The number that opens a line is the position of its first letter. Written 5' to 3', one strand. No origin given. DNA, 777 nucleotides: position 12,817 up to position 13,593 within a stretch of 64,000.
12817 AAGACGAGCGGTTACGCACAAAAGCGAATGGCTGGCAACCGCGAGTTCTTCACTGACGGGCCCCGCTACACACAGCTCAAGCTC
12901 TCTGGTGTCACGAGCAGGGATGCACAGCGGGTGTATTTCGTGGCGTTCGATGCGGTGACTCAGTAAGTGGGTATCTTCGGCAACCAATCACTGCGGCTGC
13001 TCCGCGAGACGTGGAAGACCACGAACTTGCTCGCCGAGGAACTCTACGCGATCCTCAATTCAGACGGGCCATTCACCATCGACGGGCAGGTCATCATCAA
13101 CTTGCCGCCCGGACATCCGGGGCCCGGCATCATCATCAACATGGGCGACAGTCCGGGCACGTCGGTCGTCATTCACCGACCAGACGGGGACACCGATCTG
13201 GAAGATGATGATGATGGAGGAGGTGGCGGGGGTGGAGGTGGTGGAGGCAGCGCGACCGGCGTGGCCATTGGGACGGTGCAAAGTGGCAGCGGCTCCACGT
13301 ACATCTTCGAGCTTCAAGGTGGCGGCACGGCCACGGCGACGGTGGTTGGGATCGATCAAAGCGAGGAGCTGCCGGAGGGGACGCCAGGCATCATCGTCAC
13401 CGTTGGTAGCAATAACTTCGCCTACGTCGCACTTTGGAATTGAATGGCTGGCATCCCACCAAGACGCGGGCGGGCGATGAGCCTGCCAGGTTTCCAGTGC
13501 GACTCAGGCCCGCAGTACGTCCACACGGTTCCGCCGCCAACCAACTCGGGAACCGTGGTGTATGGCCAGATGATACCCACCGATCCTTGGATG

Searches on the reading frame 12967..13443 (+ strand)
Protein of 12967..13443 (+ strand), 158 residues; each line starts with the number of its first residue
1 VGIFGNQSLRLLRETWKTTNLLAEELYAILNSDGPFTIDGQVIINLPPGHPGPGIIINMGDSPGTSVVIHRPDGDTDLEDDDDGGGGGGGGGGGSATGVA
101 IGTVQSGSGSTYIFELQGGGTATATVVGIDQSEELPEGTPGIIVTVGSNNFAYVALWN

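Call 87: search_solved_structures(query=window:12967-13443:+, max_evalue=1, show_alignments=1)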
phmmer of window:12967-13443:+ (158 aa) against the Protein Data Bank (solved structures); distinct sequences matched with E-value up to 1: 20.
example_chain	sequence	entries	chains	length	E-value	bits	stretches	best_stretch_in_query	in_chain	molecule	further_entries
5gxj_A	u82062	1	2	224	0.0076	19.1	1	60-129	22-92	FLAVIVIRUS_NS2B,LINKER,Peptidase S7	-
8yh0_R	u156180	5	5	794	0.042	16.6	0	71-111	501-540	HA tag,Adenosine receptor A3,LgBiT,eGFP chimera | Hemagglutinin,Adenosine receptor A3,GFP chimera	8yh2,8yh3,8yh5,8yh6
9wa5_A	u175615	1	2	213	0.098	15.4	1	69-129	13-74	Serine protease subunit NS2B,Serine protease NS3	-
7m1v_A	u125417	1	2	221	0.1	15.4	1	60-133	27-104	Core protein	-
6epk_A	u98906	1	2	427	0.13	15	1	36-95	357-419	Envelope protein E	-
1k3v_A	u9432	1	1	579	0.14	14.9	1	81-113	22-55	capsid protein VP2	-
8rs6_A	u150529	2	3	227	0.14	14.9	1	60-133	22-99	Genome polyprotein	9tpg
5lc0_A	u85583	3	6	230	0.15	14.9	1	60-133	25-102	NS2B-NS3 protease,NS2B-NS3 protease | Genome polyprotein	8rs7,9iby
11iw_A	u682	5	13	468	0.17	14.7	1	49-117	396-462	Glycoprotein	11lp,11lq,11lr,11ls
24xz_R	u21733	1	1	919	0.18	14.6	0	71-111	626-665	Soluble cytochrome b562,P2Y purinoceptor 14,LgBiT tag,GFP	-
7kdd_D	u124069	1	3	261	0.22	14.3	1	28-94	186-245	SM5-1 Fab antibody heavy chain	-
6um3_A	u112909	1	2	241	0.26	14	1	60-128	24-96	NS2B-NS3 PROTEASE fusion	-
5tfn_A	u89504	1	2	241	0.27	14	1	60-128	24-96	NS2B-NS3 Protease CHIMERA,Genome polyprotein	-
5vo5_A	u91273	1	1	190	0.28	13.9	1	84-104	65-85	Coiled-coil and C2 domain-containing protein 1-like,GH13992p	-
1bwm_A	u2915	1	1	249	0.32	13.8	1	63-100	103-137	PROTEIN (ALPHA-BETA T CELL RECEPTOR (TCR) (D10))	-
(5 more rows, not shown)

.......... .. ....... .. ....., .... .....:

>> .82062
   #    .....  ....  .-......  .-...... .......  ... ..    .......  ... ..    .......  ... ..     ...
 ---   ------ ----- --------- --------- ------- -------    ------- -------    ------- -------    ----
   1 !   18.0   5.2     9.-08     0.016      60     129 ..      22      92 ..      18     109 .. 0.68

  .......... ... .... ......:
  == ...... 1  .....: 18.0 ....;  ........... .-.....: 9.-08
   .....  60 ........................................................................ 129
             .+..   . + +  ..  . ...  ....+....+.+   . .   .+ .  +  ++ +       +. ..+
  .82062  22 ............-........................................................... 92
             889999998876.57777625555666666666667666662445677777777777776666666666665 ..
